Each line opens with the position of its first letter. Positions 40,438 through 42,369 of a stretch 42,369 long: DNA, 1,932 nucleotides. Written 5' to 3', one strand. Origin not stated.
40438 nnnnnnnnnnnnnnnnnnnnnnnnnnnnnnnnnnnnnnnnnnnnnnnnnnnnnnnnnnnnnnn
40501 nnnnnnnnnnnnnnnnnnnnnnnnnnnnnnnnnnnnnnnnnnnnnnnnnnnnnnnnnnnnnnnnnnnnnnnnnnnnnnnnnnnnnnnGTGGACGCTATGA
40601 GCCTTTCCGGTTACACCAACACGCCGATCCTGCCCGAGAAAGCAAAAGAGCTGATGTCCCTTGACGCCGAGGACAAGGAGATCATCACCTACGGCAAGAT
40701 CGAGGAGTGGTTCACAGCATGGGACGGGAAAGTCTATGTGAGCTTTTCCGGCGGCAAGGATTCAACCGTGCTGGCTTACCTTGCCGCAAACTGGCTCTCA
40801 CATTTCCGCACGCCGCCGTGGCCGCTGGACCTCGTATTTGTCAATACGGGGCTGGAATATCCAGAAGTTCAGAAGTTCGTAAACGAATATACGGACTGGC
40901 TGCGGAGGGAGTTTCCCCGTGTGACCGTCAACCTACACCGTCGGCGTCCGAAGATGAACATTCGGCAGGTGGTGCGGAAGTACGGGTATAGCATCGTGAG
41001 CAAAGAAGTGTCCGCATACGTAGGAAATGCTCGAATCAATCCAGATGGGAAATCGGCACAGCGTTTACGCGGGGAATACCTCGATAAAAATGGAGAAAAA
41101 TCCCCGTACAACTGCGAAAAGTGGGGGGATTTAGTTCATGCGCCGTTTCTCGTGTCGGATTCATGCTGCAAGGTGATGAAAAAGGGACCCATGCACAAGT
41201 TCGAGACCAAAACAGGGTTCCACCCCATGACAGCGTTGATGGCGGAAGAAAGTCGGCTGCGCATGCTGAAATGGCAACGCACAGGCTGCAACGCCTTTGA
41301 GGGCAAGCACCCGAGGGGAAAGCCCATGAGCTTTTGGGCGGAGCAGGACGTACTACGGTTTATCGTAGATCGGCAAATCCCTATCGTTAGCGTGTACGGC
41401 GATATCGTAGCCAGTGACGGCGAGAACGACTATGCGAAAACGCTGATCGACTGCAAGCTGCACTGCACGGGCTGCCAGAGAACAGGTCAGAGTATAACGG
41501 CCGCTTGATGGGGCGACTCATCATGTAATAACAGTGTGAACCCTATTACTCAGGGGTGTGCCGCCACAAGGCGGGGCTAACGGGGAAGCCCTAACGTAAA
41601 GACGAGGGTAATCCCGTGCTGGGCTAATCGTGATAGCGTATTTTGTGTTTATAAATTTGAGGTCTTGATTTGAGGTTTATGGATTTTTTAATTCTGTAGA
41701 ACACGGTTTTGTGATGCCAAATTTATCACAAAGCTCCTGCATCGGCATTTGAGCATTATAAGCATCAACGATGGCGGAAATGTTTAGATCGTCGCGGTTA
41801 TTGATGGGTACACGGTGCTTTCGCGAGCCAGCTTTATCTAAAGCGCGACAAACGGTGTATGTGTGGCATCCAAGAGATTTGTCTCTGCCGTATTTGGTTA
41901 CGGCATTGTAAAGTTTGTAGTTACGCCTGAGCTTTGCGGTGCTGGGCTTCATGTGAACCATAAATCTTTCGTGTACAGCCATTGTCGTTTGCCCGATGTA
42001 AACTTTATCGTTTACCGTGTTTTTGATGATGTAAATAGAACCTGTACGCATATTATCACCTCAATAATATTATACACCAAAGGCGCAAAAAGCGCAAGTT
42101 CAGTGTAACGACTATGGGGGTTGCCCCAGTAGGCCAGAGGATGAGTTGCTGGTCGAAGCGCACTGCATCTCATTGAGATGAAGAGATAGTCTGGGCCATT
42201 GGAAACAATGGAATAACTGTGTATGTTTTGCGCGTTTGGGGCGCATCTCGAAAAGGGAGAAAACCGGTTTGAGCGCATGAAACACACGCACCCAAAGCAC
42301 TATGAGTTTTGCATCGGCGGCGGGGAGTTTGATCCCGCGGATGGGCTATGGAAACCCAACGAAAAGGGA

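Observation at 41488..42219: Self-splicing-type group I intron interrupts the phage PAPS-reductase-like gene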

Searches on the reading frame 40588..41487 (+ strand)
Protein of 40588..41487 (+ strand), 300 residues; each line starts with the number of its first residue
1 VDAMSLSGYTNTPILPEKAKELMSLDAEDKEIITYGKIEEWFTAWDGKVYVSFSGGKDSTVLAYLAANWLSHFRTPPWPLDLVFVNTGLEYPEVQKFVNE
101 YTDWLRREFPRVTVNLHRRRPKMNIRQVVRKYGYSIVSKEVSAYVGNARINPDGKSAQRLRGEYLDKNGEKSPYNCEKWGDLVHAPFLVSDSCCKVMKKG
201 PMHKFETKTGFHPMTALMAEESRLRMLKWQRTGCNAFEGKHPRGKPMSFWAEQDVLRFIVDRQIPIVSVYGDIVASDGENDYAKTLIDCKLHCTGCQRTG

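Call 5: search_protein_families(library=pfam, proteins=[window:40588-41487:+], max_evalue=0.1)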
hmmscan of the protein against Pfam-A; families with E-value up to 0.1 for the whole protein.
window:40588-41487:+ (300 aa): 2 families
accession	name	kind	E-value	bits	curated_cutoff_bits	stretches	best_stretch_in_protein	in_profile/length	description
PF01507.26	PAPS_reduct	-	4.4e-13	50.1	22.5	2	49-111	2-52/175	Phosphoadenosine phosphosulfate reductase domain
PF01171.26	ATP_bind_3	-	4.7e-05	23.6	27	1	49-142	2-93/182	PP-loop family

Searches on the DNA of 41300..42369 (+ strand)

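Call 4: search_rna_families(source=window, start=41300, end=42369, threshold=evalue, max_evalue=10, show_alignments=4)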
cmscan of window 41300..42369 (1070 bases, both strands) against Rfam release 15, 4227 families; matches with E-value up to 10: 3.
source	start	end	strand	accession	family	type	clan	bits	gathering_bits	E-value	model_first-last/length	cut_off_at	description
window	41996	42212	+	RF00028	Intron_gpI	Intron;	-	24.6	50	0.00068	1-253/253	no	Group I catalytic intron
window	42021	42091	+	RF01164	SNORD107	Gene; snRNA; snoRNA; CD-box;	-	16.6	50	6.6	1-74/74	no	Small nucleolar RNA SNORD107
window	41921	42056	+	RF02671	Ysr35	Gene; sRNA;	-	10.4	428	3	1-339/339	no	Yersinia sRNA 35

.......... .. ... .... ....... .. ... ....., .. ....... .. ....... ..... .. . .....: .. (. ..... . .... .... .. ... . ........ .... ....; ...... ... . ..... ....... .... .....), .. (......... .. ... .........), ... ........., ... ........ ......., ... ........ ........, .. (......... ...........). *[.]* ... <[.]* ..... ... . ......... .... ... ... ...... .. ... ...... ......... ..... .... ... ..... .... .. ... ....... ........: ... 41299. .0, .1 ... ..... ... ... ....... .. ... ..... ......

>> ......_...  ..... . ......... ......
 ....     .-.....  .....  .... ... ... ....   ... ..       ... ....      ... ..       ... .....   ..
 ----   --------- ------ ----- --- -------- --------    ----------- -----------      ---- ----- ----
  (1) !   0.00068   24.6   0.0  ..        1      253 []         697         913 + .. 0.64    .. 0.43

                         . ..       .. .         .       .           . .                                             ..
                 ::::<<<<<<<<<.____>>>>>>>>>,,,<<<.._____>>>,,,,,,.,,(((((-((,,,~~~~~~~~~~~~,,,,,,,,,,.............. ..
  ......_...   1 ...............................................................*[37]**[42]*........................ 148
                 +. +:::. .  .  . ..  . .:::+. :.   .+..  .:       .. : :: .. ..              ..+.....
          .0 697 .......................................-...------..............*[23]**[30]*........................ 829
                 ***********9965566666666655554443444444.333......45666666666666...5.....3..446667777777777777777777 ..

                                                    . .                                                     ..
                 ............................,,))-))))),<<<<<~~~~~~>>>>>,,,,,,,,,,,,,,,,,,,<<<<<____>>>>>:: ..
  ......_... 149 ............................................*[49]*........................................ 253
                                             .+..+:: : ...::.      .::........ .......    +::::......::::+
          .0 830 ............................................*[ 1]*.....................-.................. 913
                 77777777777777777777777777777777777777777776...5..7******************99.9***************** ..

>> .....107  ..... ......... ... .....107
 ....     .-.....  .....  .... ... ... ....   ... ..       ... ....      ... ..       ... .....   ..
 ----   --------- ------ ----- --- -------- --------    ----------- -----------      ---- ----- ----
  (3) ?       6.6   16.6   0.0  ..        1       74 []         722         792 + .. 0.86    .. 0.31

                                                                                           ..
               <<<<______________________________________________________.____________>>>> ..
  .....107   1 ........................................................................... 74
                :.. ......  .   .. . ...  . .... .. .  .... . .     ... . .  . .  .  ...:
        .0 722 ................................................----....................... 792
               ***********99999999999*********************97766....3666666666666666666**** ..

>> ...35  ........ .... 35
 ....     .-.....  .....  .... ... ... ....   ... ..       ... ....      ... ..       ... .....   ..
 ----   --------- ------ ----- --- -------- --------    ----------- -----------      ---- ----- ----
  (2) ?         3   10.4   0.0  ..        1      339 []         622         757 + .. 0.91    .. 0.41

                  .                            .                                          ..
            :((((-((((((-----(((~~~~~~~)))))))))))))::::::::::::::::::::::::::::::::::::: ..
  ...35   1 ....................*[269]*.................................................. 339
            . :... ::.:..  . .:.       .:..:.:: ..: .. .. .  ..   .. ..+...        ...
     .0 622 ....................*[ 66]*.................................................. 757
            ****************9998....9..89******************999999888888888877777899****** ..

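Call 8: search_dna_similar(query=window:41300-42369:+, collection=phages, mode=distant, max_rows=30)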
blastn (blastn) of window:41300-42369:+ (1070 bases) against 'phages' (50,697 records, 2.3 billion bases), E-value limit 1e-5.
Records with a match: 31; places in all: 35; records where one place covers at least 80% of the query: 0.
Best place of each record, by identity: 90-95% 30; 60-80% 1.
By first word of the organism name: Staphylococcus 29; Bacteriophage 1; Silviavirus 1.
By host as written in the record: - 7; Staphylococcus aureus 7; Staphylococcus carnosus TM300 5; Staphylococcus aureus (phage propagation strain 47) 4; Staphylococcus sp. 3; Staphylococcus aureus Newman 2; Staphylococcus aureus ATCC 12600 1; Staphylococcus hyicus DSM-17421 1; and 1 more.
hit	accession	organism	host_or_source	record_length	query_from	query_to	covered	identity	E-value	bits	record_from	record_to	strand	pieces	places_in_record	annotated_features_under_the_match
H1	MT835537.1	Bacteriophage sp.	human fecal samples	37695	3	1065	30%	79.8%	2e-36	276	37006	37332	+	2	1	record has no annotation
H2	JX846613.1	Staphylococcus phage vB_SauM_Romulus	Staphylococcus aureus (phage ...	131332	280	321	4%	93.0%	1e-6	62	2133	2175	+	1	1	similar to large subunit terminase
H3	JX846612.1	Staphylococcus phage vB_SauM_Remus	Staphylococcus aureus (phage ...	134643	280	321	4%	93.0%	1e-6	62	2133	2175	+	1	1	similar to large subunit terminase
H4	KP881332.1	Staphylococcus phage Stau2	Staphylococcus aureus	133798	280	321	4%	93.0%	1e-6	62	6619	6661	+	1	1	none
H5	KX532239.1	Staphylococcus phage StAP1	Staphylococcus aureus ATCC 12600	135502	280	321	4%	93.0%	1e-6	62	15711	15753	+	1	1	none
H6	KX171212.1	Staphylococcus phage vB_SscM-1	Staphylococcus sp.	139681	280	321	4%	93.0%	1e-6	62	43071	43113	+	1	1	none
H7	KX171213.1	Staphylococcus phage vB_SscM-2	Staphylococcus sp.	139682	280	321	4%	93.0%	1e-6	62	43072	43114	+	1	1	none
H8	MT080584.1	Staphylococcus phage vB_SauM_EW15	Staphylococcus carnosus TM300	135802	280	321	4%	93.0%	1e-6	62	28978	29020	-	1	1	record has no annotation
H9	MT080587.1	Staphylococcus phage vB_SauM_EW20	Staphylococcus carnosus TM300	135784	280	321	4%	93.0%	1e-6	62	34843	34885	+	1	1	record has no annotation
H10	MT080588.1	Staphylococcus phage vB_SauM_EW22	Staphylococcus carnosus TM300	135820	280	321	4%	93.0%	1e-6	62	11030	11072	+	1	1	record has no annotation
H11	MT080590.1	Staphylococcus phage vB_SauM_EW27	Staphylococcus carnosus TM300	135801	280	321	4%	93.0%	1e-6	62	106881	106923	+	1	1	record has no annotation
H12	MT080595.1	Staphylococcus phage vB_SauM_EW41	Staphylococcus carnosus TM300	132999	280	321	4%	93.0%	1e-6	62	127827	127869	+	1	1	record has no annotation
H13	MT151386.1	Staphylococcus phage Twort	Staphylococcus hyicus DSM-17421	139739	280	321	4%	93.0%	1e-6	62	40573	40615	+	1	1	terminase large subunit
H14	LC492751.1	Staphylococcus phage KSAP7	Staphylococcus aureus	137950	280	321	4%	93.0%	1e-6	62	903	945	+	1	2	none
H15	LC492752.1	Staphylococcus phage KSAP11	Staphylococcus aureus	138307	280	321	4%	93.0%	1e-6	62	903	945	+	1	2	none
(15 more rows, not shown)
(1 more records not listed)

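Call 9: get_annotated_region(hit=H1, flank=3000)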
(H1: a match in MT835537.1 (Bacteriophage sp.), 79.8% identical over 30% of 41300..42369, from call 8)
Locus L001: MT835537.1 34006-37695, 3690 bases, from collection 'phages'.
description: UNVERIFIED: Bacteriophage sp. clone scaffold_122 genomic sequence.
organism: Bacteriophage sp. (NCBI taxid 38018)
taxonomy: Viruses
host: -; source: human fecal samples; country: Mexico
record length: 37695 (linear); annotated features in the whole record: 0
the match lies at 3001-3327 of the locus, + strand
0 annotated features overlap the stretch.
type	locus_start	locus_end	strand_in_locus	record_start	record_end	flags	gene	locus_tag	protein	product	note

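Call 10: get_annotated_region(hit=H13, flank=1500)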
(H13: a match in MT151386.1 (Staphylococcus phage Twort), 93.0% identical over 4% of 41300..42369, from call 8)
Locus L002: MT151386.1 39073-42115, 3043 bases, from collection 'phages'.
description: Staphylococcus phage Twort, complete genome.
organism: Staphylococcus phage Twort (NCBI taxid 2908167)
taxonomy: Viruses; Duplodnaviria; Heunggongvirae; Uroviricota; Caudoviricetes; Herelleviridae; Twortvirinae; Twortvirus; Twortvirus twort
host: Staphylococcus hyicus DSM-17421; source: -; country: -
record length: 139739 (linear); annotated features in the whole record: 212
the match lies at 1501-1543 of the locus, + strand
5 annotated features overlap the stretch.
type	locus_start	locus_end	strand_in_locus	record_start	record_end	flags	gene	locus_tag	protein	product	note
CDS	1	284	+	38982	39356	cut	-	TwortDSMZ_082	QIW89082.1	putative membrane protein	Region of aa 30-121 similar to region of aa 27-118 of phage A5W MbpD (ACB89048; 50% identity); MbpD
CDS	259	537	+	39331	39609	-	-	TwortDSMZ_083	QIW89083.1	Dmd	Product of gene downstream of mbpD; similar to phage A5W Dmd (AHL83339; 51% identity); conserved phage protein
CDS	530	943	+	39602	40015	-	-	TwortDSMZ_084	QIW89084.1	hypothetical protein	Similar to phage A5W gpORF057 (AHL83340; 56% identity); gpORF084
CDS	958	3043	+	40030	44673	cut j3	-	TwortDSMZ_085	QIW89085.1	terminase large subunit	Similar to phage A5W Ter (ACB89050; 72% identity); Ter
CDS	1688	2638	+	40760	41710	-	-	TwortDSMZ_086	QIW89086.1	intron-encoded protein A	Intron-encoded protein A, endonuclease by prediction; IepA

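Call 13: search_rna_families(source=L002, threshold=evalue, max_evalue=1, show_alignments=2)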
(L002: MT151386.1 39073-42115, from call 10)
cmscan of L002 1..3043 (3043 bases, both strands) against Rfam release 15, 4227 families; matches with E-value up to 1: 1.
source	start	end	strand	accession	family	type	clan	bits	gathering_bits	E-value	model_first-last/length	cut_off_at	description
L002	2910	2937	+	RF00522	PreQ1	Cis-reg; riboswitch;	-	21.5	39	0.29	1-45/45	no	PreQ1 (pre queuosine) riboswitch aptamer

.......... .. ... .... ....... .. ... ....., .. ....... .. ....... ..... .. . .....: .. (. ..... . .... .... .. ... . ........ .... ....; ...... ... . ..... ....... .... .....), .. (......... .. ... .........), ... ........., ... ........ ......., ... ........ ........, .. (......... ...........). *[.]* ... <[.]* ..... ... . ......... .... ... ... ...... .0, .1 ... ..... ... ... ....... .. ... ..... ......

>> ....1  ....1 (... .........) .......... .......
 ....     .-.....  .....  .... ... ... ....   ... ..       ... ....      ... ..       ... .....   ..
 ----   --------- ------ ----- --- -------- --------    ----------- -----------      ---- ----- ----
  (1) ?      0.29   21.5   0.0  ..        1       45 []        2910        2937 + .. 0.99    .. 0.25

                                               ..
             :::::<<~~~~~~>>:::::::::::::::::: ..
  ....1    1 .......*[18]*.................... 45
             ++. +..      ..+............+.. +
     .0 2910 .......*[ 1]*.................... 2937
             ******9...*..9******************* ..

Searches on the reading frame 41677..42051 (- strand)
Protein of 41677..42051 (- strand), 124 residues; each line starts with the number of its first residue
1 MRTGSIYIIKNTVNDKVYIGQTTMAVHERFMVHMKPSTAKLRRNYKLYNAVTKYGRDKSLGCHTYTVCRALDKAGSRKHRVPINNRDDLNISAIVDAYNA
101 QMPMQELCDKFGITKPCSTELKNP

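Call 5: search_protein_families(library=pfam, proteins=[window:41677-42051:-], max_evalue=0.1)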
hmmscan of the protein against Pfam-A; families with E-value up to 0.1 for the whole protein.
window:41677-42051:- (124 aa): 3 families
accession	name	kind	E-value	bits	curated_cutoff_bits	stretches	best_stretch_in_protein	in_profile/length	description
PF01541.30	GIY-YIG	-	5.6e-06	27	22.6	1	4-45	2-42/78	GIY-YIG catalytic domain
PF13384.12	HTH_23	-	0.036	14.4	24.6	0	94-116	10-32/50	Homeodomain-like domain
PF19835.5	SegE_GIY-YIG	-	0.072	13.8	25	0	4-48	18-60/123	Putative endonuclease segE, GIY-YIG domain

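Call 17: search_dna_similar(query=window:41680-42051:-, collection=phages, mode=protein, max_evalue=0.001, max_rows=25)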
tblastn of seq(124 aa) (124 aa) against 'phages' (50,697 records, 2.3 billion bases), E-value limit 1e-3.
Records with a match: 17; places in all: 17; records where one place covers at least 80% of the query: 1.
Best place of each record, by identity: <60% 17.
By first word of the organism name: uncultured 6; Bacteriophage 3; Bacillus 2; Clostridium 2; Dulem 1; bajarodcaudo 1; Staphylococcus 1; Enterococcus 1.
By host as written in the record: - 10; Bacillus anthracis Sterne 2; Clostridium sp. 2; Varecia variegata 1; Staphylococcus hyicus 07/02 4A 1; Enterococcus faecalis 1.
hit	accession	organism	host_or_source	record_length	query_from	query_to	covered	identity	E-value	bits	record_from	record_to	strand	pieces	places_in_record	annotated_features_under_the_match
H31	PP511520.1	Dulem virus 41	Varecia variegata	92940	4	114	90%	28.6%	1e-5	48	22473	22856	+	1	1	endonuclease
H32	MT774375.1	uncultured phage cr50_1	human feces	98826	6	86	65%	32.1%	5e-4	44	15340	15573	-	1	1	hypothetical protein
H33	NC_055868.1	uncultured phage cr50_1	human feces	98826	6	86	65%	32.1%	5e-4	44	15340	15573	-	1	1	homing endonuclease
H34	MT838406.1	Bacteriophage sp.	human fecal samples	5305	1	55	44%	45.5%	2e-8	56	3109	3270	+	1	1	record has no annotation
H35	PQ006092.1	bajarodcaudo virus 1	Chaetodipus spinatus feces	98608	2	55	44%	46.3%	7e-7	52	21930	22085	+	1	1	intron associated endonuclease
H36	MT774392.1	uncultured phage cr128_1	human feces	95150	4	57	44%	46.3%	1e-6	51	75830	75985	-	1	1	hypothetical protein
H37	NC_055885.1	uncultured phage cr128_1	human feces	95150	4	57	44%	46.3%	1e-6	51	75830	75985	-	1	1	homing endonuclease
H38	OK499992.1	Bacillus phage vB_BanS_Nate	Bacillus anthracis Sterne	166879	4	57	44%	46.3%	7e-4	43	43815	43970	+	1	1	GIY-YIG endonuclease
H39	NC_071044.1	Bacillus phage vB_BanS_Nate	Bacillus anthracis Sterne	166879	4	57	44%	46.3%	7e-4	43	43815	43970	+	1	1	homing endonuclease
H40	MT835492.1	Bacteriophage sp.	human fecal samples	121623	3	55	43%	45.3%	6e-4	44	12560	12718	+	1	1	record has no annotation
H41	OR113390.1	Clostridium phage vB_CtyS-FA70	Clostridium sp.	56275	4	57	44%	44.4%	2e-4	45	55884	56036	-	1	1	ITEVIR: putative intron-associated endonuclease 1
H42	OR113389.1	Clostridium phage vB_CtyS-FA67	Clostridium sp.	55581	4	57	44%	42.6%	9e-5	46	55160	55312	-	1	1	ITEVIR: putative intron-associated endonuclease 1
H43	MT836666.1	Bacteriophage sp.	human fecal samples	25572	4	55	42%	42.3%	9e-4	43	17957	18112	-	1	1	record has no annotation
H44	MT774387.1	uncultured phage cr111_1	human feces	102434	1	57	46%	38.6%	1e-4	45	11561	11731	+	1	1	hypothetical protein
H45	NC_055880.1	uncultured phage cr111_1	human feces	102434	1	57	46%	38.6%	1e-4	45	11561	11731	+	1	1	homing endonuclease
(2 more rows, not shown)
